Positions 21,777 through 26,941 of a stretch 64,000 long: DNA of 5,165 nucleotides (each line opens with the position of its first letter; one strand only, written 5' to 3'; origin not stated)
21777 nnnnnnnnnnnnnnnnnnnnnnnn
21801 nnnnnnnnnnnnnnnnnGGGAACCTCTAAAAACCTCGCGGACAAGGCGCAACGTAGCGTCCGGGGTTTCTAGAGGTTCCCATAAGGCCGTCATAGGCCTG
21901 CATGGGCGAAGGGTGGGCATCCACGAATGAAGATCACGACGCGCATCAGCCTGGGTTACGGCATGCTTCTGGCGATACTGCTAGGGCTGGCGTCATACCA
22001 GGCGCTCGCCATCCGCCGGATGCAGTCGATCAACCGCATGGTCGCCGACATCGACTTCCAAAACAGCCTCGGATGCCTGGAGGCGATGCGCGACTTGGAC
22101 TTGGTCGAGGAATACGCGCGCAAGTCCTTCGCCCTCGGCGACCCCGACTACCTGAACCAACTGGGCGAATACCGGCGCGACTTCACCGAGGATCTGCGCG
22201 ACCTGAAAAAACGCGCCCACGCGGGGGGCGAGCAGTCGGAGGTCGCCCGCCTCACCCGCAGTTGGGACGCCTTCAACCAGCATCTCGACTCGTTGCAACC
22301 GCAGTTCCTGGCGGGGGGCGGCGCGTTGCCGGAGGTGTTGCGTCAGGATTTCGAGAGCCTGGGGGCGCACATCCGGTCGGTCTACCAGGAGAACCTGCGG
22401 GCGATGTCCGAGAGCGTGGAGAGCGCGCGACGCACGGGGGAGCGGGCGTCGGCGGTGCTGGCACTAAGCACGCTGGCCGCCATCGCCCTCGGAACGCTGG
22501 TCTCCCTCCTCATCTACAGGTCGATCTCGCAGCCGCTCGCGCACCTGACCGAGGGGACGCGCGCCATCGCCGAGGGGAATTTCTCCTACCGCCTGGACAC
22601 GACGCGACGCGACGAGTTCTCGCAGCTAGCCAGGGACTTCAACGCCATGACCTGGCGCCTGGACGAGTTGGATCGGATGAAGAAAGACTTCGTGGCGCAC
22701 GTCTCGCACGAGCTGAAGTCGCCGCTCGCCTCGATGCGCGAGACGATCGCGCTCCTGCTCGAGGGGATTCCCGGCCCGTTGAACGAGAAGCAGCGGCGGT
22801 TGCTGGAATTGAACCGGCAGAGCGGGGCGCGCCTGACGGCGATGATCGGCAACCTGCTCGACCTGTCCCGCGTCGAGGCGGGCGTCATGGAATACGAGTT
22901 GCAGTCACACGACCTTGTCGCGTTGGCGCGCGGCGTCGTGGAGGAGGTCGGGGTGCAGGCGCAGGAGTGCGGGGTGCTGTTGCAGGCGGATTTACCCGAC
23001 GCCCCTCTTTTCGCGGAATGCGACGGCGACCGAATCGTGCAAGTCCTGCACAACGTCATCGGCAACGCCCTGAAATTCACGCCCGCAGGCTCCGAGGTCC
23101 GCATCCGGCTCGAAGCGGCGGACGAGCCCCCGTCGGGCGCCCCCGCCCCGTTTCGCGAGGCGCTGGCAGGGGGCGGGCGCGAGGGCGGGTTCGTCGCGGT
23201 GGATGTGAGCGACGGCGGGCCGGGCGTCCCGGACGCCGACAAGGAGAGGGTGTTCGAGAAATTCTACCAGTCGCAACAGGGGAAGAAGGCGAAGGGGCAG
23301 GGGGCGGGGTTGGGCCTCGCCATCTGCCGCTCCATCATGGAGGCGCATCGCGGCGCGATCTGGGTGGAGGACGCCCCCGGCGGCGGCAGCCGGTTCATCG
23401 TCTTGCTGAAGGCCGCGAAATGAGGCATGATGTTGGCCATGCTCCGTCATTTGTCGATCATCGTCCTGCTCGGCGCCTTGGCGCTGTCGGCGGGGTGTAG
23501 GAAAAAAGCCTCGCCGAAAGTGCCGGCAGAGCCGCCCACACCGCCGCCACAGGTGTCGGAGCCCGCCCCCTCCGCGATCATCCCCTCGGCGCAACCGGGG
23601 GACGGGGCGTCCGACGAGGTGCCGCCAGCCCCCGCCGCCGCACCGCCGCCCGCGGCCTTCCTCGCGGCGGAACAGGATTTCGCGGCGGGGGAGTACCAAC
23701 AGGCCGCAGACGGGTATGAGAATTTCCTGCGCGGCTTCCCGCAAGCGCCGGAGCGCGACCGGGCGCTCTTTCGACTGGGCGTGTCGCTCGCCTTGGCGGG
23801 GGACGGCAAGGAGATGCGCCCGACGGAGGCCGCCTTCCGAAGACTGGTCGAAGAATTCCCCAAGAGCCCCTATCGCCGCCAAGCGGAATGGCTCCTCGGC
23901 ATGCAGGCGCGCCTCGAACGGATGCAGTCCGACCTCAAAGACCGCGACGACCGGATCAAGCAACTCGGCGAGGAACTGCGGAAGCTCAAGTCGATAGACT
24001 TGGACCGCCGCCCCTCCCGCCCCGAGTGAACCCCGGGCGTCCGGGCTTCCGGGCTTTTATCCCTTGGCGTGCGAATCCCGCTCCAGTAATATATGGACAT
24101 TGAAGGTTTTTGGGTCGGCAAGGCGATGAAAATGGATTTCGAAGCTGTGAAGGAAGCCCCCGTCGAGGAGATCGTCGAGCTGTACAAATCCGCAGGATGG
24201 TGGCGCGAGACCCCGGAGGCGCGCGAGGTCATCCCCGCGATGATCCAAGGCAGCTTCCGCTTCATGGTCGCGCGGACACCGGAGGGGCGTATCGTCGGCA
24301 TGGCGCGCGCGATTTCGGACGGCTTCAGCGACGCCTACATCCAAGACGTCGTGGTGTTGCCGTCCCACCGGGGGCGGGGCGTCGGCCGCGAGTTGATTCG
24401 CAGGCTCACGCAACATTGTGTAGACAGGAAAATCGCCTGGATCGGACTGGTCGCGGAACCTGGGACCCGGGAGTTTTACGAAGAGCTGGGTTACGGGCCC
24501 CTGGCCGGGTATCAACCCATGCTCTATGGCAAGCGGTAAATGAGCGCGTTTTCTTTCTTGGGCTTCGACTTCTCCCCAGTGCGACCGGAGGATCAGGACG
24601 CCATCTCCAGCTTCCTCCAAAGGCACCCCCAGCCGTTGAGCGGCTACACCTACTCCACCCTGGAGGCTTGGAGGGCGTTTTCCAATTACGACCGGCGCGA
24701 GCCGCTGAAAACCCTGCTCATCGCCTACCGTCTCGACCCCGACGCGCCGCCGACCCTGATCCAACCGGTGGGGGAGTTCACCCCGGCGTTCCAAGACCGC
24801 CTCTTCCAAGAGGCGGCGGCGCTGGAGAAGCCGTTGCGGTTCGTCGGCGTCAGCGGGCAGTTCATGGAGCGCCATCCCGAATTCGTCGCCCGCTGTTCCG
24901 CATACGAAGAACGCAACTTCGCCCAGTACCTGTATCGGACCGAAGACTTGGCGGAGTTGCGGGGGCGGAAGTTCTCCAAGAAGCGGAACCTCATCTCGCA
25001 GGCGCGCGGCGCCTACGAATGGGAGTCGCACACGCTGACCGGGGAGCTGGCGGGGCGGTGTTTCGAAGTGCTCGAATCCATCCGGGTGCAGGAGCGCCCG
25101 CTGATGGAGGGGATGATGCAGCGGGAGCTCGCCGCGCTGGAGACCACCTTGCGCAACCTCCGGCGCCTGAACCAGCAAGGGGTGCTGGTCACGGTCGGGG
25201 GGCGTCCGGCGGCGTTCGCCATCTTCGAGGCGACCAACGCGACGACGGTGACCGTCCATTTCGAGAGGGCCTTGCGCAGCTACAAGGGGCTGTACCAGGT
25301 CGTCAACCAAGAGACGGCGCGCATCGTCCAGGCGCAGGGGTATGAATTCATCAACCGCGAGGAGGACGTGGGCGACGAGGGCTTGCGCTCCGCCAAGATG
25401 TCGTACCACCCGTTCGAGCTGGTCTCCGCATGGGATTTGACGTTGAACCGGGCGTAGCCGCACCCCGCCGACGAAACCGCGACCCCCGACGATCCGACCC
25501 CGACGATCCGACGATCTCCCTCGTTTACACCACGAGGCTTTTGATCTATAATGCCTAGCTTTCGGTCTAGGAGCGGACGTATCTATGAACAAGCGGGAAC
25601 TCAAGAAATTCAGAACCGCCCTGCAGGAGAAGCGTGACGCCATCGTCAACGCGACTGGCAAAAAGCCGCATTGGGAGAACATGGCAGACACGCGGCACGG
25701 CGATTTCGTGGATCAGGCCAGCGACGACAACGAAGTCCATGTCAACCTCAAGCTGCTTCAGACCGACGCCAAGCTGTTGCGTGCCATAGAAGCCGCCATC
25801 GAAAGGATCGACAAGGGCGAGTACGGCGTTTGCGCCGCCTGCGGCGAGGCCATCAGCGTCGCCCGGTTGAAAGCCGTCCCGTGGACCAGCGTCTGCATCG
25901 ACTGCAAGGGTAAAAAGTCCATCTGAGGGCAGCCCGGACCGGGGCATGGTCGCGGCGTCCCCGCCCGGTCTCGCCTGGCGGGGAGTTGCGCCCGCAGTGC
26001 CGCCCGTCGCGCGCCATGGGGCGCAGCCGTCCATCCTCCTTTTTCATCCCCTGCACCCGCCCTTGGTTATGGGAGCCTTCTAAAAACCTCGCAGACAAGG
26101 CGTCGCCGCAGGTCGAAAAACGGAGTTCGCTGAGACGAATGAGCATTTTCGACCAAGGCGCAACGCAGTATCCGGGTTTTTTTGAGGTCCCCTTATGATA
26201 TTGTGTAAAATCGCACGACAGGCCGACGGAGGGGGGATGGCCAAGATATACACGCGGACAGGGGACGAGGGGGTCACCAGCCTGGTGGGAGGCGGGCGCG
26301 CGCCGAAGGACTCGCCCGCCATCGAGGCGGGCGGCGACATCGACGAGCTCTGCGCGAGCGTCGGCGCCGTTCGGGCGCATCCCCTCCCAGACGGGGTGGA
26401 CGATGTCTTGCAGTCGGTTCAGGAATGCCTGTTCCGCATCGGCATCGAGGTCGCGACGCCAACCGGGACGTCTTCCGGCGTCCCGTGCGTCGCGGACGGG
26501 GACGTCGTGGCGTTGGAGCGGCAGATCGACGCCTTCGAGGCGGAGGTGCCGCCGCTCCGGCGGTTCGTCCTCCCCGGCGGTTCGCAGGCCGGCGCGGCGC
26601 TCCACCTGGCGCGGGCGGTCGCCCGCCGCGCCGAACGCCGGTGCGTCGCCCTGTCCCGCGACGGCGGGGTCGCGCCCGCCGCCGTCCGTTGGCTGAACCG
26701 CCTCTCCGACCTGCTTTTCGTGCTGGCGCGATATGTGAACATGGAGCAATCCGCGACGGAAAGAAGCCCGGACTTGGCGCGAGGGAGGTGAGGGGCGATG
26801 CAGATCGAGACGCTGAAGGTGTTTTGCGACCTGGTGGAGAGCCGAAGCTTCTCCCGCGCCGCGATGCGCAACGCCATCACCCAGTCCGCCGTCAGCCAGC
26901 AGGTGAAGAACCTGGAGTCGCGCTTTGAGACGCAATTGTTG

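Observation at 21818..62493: Eight copies of an unannotated ~120-bp nested-palindrome element (MITE/ERIC-like repeat family)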

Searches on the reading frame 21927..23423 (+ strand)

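Call 27: search_protein_families(library=pfam, proteins=[window:21927-23423:+], max_evalue=0.00001)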
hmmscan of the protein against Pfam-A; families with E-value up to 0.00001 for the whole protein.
window:21927-23423:+ (498 aa): 3 families
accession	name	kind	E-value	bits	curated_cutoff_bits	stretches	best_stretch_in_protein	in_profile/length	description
PF02518.31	HATPase_c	-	6e-26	91.5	26.4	1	366-496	2-109/111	Histidine kinase-, DNA gyrase B-, and HSP90-like ATPase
PF00512.31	HisKA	-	7.7e-17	61.6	26.9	1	251-319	1-66/66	His Kinase A (phospho-acceptor) domain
PF00672.30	HAMP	-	1.2e-14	54.8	25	1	195-242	1-48/53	HAMP domain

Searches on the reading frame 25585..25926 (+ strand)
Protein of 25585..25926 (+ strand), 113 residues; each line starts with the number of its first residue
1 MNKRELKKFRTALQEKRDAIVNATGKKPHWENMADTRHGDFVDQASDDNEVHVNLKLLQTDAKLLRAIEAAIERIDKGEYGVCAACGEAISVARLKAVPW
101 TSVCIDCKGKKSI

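Call 27: search_protein_families(library=pfam, proteins=[window:25585-25926:+], max_evalue=0.00001)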
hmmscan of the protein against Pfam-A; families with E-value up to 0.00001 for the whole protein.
window:25585-25926:+ (113 aa): 2 families
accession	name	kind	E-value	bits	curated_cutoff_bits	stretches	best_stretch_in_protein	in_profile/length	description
PF01258.23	zf-dskA_traR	-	1.2e-13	51.2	24.9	1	78-111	1-34/36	Prokaryotic dksA/traR C4-type zinc finger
PF21157.2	DksA_N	-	7.1e-08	33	27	1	6-75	2-71/71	DnaK suppressor protein DksA, N-terminal domain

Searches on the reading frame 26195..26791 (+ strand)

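Call 27: search_protein_families(library=pfam, proteins=[window:26195-26791:+], max_evalue=0.00001)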
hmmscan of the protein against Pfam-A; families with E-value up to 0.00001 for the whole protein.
window:26195-26791:+ (198 aa): 1 family
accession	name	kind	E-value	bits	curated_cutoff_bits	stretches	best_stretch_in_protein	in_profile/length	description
PF01923.23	Cob_adeno_trans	-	2.5e-54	184.3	24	1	18-181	1-171/171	Cobalamin adenosyltransferase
